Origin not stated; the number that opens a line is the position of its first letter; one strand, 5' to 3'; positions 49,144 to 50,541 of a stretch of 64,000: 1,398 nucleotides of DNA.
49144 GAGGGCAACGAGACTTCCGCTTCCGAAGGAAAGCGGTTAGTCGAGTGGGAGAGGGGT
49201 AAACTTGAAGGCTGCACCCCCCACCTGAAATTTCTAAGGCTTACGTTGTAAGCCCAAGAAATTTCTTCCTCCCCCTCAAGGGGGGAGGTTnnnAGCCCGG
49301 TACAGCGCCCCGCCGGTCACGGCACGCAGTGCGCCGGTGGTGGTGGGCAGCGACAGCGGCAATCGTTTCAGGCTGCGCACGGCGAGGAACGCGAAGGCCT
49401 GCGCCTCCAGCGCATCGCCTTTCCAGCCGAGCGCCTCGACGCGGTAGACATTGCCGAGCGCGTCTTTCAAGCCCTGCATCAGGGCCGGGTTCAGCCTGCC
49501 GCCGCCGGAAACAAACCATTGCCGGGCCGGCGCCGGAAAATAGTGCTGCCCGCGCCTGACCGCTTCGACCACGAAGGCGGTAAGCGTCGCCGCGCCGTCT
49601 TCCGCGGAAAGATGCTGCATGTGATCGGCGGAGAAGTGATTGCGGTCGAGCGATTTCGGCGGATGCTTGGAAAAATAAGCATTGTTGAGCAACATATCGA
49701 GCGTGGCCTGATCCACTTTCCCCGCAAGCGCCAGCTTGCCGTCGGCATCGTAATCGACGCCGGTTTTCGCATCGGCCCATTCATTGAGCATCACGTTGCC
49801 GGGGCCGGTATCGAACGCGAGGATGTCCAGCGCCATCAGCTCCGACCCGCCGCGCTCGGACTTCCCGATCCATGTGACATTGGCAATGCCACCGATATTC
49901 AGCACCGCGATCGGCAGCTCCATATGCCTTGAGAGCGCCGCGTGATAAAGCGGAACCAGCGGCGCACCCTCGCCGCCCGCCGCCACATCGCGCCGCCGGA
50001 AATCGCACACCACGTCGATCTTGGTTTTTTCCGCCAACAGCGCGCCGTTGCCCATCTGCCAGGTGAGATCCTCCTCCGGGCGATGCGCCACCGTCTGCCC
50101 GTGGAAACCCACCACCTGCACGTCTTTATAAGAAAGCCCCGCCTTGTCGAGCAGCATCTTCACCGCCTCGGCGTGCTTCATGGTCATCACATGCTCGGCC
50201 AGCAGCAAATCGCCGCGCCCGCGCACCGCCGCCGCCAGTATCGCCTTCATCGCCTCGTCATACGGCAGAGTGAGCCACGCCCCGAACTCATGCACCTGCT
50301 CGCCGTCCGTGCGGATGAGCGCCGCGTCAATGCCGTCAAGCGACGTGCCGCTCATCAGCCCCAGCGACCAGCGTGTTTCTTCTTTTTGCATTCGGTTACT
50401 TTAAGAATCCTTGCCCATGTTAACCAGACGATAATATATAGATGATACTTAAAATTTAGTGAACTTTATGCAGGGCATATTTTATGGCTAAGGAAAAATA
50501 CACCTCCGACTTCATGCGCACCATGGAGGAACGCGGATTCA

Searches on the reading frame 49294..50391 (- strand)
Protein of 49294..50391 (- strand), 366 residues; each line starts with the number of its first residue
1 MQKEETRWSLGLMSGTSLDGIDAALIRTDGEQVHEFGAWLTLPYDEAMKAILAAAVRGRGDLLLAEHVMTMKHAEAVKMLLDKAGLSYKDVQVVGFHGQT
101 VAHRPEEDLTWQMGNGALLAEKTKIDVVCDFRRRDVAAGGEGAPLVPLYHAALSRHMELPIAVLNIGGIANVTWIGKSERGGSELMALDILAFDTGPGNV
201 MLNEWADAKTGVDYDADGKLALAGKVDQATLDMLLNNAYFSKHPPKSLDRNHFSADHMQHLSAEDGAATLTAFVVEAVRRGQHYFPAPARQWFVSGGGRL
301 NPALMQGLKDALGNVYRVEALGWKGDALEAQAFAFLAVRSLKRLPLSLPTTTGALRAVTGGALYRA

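Call 16: find_encoding_contigs(protein=window:49294-50391:-, flank=3000, max_places=10)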
Protein window:49294-50391:- (366 aa): no gene with exactly this product is on record in the collection.

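Call 18: search_protein_families(library=pfam, proteins=[window:49294-50391:-])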
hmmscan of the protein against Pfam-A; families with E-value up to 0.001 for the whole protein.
window:49294-50391:- (366 aa): 1 family
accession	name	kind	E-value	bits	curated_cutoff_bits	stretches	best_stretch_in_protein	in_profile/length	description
PF03702.20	AnmK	-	3e-87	293.5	24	1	10-365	4-366/367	Anhydro-N-acetylmuramic acid kinase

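Call 62: find_homologous_proteins(query=window:49294-50391:-, max_evalue=1e-60)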
Query window:49294-50391:- (366 aa): 7989 proteins with E <= 1e-60 among 8000 candidates; the best 120 are listed.
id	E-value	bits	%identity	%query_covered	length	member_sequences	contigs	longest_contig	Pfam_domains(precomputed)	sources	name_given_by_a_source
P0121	7.4e-242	820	100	100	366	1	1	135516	PF03702.21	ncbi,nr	ncbi:MAG: anhydro-N-acetylmuramic acid kinase [Alphaproteobacteria bacterium]|nr:anhydro-N-acetylmur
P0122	3.1e-219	745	90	100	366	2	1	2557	PF03702.21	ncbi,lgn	-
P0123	7.6e-213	724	87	100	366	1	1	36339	PF03702.21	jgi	-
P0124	6.5e-212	721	87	100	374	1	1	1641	PF03702.21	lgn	-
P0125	2.4e-211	719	86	100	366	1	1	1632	PF03702.21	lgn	-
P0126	9.0e-211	717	86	100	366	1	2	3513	PF03702.21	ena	-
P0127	2.2e-210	716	85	100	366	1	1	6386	PF03702.21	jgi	-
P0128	5.2e-210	715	86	100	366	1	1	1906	PF03702.21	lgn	-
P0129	3.0e-209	712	85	100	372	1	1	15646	PF03702.21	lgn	-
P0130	8.9e-209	711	86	100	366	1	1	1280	PF03702.21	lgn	-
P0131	1.3e-208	710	84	100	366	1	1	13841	PF03702.21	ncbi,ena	-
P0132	5.7e-208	708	87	100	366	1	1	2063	PF03702.21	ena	-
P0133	9.0e-208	707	85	100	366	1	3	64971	PF03702.21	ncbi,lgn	-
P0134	1.7e-207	707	84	100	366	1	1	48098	PF03702.21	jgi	jgi:anhydro-N-acetylmuramic acid kinase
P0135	3.3e-207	706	84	100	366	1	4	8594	PF03702.21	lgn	-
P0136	1.4e-206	704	86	100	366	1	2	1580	PF03702.21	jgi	jgi:anhydro-N-acetylmuramic acid kinase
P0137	3.8e-206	702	85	100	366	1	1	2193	PF03702.21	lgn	-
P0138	1.2e-203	694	83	100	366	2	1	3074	PF03702.21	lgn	-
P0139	1.5e-202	690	83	100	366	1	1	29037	PF03702.21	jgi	-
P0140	8.4e-201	685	82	100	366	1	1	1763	PF03702.21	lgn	-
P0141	7.3e-198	675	80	100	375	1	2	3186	PF03702.21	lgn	-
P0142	4.1e-197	672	82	99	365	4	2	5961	PF03702.21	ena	-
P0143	7.4e-194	662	81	100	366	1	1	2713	PF03702.21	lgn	-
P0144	1.7e-190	651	79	100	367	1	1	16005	PF03702.21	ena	-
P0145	4.3e-177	607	75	100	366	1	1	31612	PF03702.21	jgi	-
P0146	7.8e-177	606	74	100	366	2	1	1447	PF03702.21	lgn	-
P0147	5.6e-175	600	75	100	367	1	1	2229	PF03702.21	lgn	-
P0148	2.1e-174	598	74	100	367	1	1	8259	PF03702.21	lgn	-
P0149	3.8e-172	590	72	99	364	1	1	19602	PF03702.21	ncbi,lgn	-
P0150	6.3e-172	590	73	100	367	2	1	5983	PF03702.21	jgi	jgi:anhydro-N-acetylmuramic acid kinase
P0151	6.5e-172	589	71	100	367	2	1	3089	PF03702.21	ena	-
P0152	1.3e-171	588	71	100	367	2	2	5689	PF03702.21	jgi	jgi:anhydro-N-acetylmuramic acid kinase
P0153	2.6e-171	588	72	100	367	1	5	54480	PF03702.21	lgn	-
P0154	4.9e-171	587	71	100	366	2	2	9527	PF03702.21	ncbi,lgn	-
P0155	1.3e-170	585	72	100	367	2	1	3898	PF03702.21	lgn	-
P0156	1.8e-170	585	71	100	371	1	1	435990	PF03702.21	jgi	jgi:anhydro-N-acetylmuramic acid kinase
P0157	2.3e-170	584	70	100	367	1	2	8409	PF03702.21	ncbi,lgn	-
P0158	3.7e-170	584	71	100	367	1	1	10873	PF03702.21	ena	-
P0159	4.3e-170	584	71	100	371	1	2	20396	PF03702.21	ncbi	-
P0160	6.0e-170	583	70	100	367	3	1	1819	PF03702.21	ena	-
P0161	6.5e-170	583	72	100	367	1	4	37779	PF03702.21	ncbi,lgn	-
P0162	9.1e-170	582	72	100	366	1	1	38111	PF03702.21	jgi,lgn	-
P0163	1.2e-169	582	72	100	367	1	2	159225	PF03702.21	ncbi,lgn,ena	-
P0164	1.2e-169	582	71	98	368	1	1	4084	PF03702.21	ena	-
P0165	1.7e-169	582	71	98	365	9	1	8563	PF03702.21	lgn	-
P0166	4.2e-169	580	72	100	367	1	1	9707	PF03702.21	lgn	-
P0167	4.2e-169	580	72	100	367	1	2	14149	PF03702.21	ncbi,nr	ncbi:MAG: anhydro-N-acetylmuramic acid kinase [Pseudomonadota bacterium]|nr:anhydro-N-acetylmuramic 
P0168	5.6e-169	580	73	100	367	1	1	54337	PF03702.21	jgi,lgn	-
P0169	6.3e-169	580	70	99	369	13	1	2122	PF03702.21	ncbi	-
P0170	7.2e-169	579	72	100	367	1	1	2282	PF03702.21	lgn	-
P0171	1.1e-168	579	72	100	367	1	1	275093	PF03702.21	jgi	-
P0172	1.2e-168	579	71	100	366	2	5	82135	PF03702.21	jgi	jgi:anhydro-N-acetylmuramic acid kinase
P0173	1.3e-168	579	72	100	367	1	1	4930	PF03702.21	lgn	-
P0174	1.5e-168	578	70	100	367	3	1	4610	PF03702.21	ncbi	-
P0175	1.8e-168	578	70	100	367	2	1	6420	PF03702.21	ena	-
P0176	1.9e-168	578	71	100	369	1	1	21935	PF03702.21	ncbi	-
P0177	2.0e-168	578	71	100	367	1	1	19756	PF03702.21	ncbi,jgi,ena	jgi:anhydro-N-acetylmuramic acid kinase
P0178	2.1e-168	578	72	100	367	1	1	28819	PF03702.21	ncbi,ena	-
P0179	2.2e-168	578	71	100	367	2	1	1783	PF03702.21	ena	-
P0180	2.9e-168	577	71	100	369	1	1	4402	PF03702.21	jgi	jgi:anhydro-N-acetylmuramic acid kinase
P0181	5.1e-168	577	69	100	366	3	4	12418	PF03702.21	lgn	-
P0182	6.2e-168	576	70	100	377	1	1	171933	PF03702.21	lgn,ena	-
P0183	6.2e-168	576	70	100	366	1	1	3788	PF03702.21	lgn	-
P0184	1.8e-167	575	69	100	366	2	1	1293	PF03702.21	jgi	jgi:anhydro-N-acetylmuramic acid kinase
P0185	2.4e-167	574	71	100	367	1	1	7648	PF03702.21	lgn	-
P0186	2.8e-167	574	72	100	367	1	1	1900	PF03702.21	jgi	-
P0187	3.2e-167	574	70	100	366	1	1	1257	PF03702.21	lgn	-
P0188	3.7e-167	574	70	100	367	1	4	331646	PF03702.21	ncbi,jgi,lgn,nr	ncbi:MAG: anhydro-N-acetylmuramic acid kinase [Rickettsiales bacterium]|jgi:anhydro-N-acetylmuramic 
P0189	4.9e-167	573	71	99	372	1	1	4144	PF03702.21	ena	-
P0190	5.5e-167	573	71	100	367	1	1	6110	PF03702.21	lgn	-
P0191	6.0e-167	573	70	100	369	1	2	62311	PF03702.21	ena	-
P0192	6.7e-167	573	69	100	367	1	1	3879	PF03702.21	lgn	-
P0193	7.0e-167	573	70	100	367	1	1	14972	PF03702.21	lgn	-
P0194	8.7e-167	573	70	100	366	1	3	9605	PF03702.21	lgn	-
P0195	9.0e-167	573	70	100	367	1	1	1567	PF03702.21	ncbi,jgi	jgi:anhydro-N-acetylmuramic acid kinase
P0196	9.2e-167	573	70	100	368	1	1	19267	PF03702.21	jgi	-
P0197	9.9e-167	572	70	99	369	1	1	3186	PF03702.21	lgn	-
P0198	1.0e-166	572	71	98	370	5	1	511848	PF03702.21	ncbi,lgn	-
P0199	1.2e-166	572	69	100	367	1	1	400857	PF03702.21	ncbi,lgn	-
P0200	1.4e-166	572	71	100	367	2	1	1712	PF03702.21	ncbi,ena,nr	ncbi:MAG: anhydro-N-acetylmuramic acid kinase [Proteobacteria bacterium]|nr:anhydro-N-acetylmuramic 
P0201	1.5e-166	572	71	97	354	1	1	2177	PF03702.21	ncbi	-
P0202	1.7e-166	572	71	100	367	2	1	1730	PF03702.21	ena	-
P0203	2.2e-166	571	70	98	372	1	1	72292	PF03702.21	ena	-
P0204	5.2e-166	570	69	100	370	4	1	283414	PF03702.21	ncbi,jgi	jgi:anhydro-N-acetylmuramic acid kinase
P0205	8.4e-166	569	72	100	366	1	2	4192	PF03702.21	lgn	-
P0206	9.1e-166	569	70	100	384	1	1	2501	PF03702.21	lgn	-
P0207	1.2e-165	569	70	100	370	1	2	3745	PF03702.21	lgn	-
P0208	1.2e-165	569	70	100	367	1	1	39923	PF03702.21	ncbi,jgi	jgi:anhydro-N-acetylmuramic acid kinase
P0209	1.4e-165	569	70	100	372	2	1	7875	PF03702.21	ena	-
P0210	1.5e-165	569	69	100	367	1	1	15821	PF03702.21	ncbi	-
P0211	1.8e-165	568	70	100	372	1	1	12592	PF03702.21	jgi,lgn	-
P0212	2.2e-165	568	70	100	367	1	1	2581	PF03702.21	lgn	-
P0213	3.6e-165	567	71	100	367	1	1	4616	PF03702.21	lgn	-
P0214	3.7e-165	567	71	99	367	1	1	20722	PF03702.21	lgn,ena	-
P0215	4.0e-165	567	69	99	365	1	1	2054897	PF03702.21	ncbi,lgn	ncbi:MAG: anhydro-N-acetylmuramic acid kinase [Rickettsiales bacterium]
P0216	4.3e-165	567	69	100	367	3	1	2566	PF03702.21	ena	-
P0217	4.8e-165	567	70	99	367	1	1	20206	PF03702.21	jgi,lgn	-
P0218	5.1e-165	567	69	99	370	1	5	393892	PF03702.21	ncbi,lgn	-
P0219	5.7e-165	567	70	100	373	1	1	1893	PF03702.21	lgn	-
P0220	5.9e-165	567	70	100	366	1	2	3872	PF03702.21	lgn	-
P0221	7.2e-165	566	69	95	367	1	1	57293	PF03702.21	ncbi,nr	ncbi:MAG: anhydro-N-acetylmuramic acid kinase [Rickettsiales bacterium]|nr:anhydro-N-acetylmuramic a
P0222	8.0e-165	566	70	100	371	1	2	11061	PF03702.21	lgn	-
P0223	1.1e-164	566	69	100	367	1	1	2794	PF03702.21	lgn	-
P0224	1.2e-164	566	70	100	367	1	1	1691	PF03702.21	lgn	-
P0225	1.9e-164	565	68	100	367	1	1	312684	PF03702.21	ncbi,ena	-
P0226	3.3e-164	564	70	99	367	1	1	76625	PF03702.21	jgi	jgi:anhydro-N-acetylmuramic acid kinase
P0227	3.7e-164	564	70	100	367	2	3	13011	PF03702.21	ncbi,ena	-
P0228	7.9e-164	563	69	99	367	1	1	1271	PF03702.21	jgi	jgi:anhydro-N-acetylmuramic acid kinase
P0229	1.1e-163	562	69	100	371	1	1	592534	PF03702.21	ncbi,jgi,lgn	-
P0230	3.4e-163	561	70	100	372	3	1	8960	PF03702.21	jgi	-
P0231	4.4e-163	560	68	100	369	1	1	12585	PF03702.21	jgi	jgi:anhydro-N-acetylmuramic acid kinase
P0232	7.0e-163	560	69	100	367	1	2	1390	PF03702.21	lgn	-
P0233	7.1e-163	560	68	100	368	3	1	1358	PF03702.21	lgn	-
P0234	1.4e-162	559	69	100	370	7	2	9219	PF03702.21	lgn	-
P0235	3.8e-162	557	69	100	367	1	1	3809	PF03702.21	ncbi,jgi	jgi:anhydro-N-acetylmuramic acid kinase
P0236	4.0e-162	557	68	100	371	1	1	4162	PF03702.21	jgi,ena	-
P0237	4.1e-162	557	67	99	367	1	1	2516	PF03702.21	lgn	-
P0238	9.6e-162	556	67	99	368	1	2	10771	PF03702.21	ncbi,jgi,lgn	jgi:anhydro-N-acetylmuramic acid kinase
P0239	1.1e-161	556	69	100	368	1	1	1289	PF03702.21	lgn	-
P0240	1.6e-161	555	70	100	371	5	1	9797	PF03702.21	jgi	-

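Call 64: find_encoding_contigs(protein=P0122, flank=10000, max_places=4)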
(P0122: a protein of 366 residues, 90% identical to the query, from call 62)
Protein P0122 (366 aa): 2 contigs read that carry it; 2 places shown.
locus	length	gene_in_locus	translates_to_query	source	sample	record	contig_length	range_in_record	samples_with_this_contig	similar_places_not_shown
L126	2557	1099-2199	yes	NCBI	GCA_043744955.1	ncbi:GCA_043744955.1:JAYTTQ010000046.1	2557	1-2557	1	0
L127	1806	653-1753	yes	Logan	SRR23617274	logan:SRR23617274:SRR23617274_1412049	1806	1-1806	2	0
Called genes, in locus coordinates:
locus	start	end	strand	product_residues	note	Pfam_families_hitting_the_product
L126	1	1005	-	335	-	?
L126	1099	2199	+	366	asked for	PF03702:AnmK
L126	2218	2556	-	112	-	?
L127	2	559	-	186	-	?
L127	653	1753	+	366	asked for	PF03702:AnmK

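Call 65: find_encoding_contigs(protein=P0123, flank=10000, max_places=2)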
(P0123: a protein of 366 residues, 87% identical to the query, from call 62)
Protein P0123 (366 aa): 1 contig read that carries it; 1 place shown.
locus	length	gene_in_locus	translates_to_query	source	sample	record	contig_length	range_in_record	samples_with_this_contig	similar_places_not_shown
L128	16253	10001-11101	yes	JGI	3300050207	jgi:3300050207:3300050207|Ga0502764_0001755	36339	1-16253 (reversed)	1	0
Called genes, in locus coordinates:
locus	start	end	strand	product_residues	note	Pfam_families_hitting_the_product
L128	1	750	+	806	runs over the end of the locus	PF27097:VirB4_TrbE_N, PF13401:AAA_22 (faint), PF03135:CagE_TrbE_VirB, PF12846:AAA_10 (faint), PF19044:P-loop_TraG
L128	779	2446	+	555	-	PF04610:TrbL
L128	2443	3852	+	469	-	PF04610:TrbL (weak)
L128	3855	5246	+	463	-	PF04610:TrbL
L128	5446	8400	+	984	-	PF13116:YhdP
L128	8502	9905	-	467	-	PF00579:tRNA-synt_1b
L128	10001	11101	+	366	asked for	PF03702:AnmK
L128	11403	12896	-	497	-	PF19425:Csd3_N2, PF01551:Peptidase_M23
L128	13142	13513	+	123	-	PF00164:Ribosom_S12_S23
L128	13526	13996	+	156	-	PF00177:Ribosomal_S7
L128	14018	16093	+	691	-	PF00009:GTP_EFTU, PF03144:GTP_EFTU_D2, PF22042:EF-G_D2, PF14492:EFG_III, PF16658:RF3_C (weak), PF03764:EFG_IV, PF00679:EFG_C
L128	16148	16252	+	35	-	?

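Call 91: find_encoding_contigs(protein=P0133, flank=10000, max_places=3)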
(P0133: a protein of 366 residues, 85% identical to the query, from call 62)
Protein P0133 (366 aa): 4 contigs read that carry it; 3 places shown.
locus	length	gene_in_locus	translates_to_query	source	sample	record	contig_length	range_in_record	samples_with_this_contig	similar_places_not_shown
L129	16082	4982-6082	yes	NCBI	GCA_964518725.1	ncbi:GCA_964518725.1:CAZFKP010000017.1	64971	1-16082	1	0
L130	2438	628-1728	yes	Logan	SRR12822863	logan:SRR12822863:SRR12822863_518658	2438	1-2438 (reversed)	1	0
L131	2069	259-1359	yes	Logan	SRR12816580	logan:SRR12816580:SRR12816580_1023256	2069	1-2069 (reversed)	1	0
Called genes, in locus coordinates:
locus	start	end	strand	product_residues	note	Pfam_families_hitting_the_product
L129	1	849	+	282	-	?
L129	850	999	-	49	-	-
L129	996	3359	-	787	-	-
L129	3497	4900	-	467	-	PF00579:tRNA-synt_1b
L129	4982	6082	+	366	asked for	PF03702:AnmK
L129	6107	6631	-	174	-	-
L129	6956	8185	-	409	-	PF00155:Aminotran_1_2, PF01212:Beta_elim_lyase (weak), PF01053:Cys_Met_Meta_PP (weak)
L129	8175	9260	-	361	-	PF02628:COX15-CtaA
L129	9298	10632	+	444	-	PF00115:COX1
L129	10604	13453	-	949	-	PF12705:PDDEXK_1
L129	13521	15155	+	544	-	PF13481:AAA_25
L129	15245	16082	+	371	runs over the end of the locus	PF01702:TGT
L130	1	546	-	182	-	?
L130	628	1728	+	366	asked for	PF03702:AnmK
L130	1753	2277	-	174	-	-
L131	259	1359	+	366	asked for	PF03702:AnmK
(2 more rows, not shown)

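Call 92: find_encoding_contigs(protein=P0129, flank=10000, max_places=2)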
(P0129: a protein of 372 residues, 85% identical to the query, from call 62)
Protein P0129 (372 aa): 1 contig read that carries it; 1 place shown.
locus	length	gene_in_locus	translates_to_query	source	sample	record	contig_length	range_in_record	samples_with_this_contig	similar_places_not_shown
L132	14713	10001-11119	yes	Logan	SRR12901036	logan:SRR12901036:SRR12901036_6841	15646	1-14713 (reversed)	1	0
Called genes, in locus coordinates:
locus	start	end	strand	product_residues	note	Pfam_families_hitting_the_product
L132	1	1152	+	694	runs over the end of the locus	?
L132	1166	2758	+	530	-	PF04610:TrbL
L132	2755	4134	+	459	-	PF04610:TrbL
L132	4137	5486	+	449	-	PF04610:TrbL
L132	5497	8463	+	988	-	PF13116:YhdP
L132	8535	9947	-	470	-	PF00579:tRNA-synt_1b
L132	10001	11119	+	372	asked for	PF03702:AnmK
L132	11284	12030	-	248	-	PF26604:CBU_0592 (faint)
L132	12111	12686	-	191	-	-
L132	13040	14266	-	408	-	PF00155:Aminotran_1_2, PF01212:Beta_elim_lyase (weak)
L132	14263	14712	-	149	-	?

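Call 93: find_encoding_contigs(protein=P0131, flank=10000, max_places=2)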
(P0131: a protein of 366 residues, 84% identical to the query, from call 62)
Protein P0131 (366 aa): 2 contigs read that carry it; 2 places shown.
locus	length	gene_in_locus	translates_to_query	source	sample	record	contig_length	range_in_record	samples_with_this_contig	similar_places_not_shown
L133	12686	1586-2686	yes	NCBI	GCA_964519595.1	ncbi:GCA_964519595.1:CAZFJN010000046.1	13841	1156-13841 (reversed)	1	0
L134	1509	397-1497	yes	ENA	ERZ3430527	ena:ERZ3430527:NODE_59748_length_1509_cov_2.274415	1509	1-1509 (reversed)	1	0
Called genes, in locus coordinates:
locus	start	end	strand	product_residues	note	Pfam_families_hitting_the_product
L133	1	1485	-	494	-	?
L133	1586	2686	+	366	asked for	PF03702:AnmK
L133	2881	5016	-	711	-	PF01138:RNase_PH, PF03725:RNase_PH_C, PF03726:PNPase, PF01138:RNase_PH, PF00013:KH_1, PF00575:S1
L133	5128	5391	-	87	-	PF00312:Ribosomal_S15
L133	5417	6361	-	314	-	PF01509:TruB_N, PF16198:TruB_C_2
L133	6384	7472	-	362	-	-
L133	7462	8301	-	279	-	PF01790:LGT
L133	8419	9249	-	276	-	-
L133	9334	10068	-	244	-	PF00106:adh_short, PF08659:KR (weak), PF13561:adh_short_C2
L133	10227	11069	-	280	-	PF02569:Pantoate_ligase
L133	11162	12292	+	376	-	PF03969:AFG1_ATPase, PF13191:AAA_16 (faint)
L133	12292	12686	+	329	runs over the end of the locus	PF02401:LYTB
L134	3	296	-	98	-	?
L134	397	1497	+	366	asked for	PF03702:AnmK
